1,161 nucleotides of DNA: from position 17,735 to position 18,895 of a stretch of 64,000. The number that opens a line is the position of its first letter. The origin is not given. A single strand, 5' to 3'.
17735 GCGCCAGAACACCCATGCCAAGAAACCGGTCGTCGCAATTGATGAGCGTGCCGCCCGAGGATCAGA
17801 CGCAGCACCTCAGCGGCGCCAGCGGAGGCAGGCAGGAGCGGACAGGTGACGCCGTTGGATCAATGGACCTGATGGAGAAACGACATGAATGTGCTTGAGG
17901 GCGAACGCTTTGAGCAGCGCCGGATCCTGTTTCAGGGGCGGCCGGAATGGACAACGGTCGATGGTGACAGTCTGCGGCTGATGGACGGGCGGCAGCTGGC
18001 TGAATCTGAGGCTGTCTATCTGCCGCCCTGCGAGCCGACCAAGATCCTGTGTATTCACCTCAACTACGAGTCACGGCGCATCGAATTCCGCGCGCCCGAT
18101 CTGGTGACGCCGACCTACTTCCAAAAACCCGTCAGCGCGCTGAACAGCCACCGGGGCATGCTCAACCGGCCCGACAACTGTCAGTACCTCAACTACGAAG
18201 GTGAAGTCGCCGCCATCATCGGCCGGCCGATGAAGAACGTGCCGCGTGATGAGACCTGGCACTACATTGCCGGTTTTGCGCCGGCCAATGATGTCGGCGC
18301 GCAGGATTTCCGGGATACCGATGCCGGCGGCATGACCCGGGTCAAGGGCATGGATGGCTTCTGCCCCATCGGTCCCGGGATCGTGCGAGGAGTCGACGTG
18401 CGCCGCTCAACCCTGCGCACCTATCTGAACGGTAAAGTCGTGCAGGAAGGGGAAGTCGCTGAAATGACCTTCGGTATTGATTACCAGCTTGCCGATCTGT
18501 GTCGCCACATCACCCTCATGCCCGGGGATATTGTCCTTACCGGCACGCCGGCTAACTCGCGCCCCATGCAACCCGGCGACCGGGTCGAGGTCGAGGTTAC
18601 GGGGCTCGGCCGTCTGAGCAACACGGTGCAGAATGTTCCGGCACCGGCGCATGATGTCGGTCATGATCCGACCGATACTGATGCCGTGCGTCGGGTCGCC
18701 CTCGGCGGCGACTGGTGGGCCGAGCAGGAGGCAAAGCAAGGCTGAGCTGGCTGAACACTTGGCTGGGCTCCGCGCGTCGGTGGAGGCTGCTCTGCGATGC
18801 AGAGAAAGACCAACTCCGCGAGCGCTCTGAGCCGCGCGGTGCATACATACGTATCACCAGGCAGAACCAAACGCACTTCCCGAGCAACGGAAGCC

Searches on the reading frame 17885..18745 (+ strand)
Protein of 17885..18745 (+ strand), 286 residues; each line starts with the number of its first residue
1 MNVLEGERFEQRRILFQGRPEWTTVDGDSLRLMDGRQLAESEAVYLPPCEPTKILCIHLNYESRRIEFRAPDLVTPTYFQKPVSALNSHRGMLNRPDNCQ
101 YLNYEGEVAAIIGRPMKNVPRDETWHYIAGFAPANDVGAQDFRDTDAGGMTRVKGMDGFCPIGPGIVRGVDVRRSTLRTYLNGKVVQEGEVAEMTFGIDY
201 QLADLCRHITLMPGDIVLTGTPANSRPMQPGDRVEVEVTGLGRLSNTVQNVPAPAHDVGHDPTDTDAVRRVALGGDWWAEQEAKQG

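Call 17: search_protein_families(library=pfam, proteins=[window:17885-18745:+], max_evalue=0.00001)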
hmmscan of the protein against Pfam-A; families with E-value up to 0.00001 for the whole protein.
window:17885-18745:+ (286 aa): 1 family
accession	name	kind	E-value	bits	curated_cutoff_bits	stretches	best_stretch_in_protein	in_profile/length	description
PF01557.24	FAA_hydrolase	-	2e-53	181.7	23.9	1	53-249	1-214/214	Fumarylacetoacetate (FAA) hydrolase C-terminal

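Call 41: search_protein_families(library=ncbifam, proteins=[window:17885-18745:+], max_evalue=0.00001)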
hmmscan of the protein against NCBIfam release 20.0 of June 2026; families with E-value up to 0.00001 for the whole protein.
window:17885-18745:+ (286 aa): 6 families
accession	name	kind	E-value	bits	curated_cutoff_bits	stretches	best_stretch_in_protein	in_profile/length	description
NF009399.0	PRK12764.1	equivalog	2.3e-62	211.6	444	1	49-279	19-257/501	fumarylacetoacetate hydrolase family protein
TIGR02303.1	HpaG-C-term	equivalog_domain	8e-54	182.7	276.4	1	12-249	3-243/245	4-hydroxyphenylacetate degradation bifunctional isomerase/decarboxylase, C-terminal subunit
NF011750.0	PRK15203.1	equivalog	3.3e-35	121.7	811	1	33-248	204-422/429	4-hydroxyphenylacetate degradation bifunctional isomerase/decarboxylase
NF053535.1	DhyDRhmHlse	equivalog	3e-30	105.5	500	1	46-248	65-278/284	2,4-didehydro-3-deoxy-L-rhamnonate hydrolase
TIGR02305.1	HpaG-N-term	equivalog_domain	2.6e-26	92.4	228.65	1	74-248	31-205/205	4-hydroxyphenylacetate degradation bifunctional isomerase/decarboxylase, N-terminal subunit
NF007967.0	PRK10691.1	equivalog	2.4e-23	82.6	201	1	52-240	17-211/219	fumarylacetoacetate hydrolase family protein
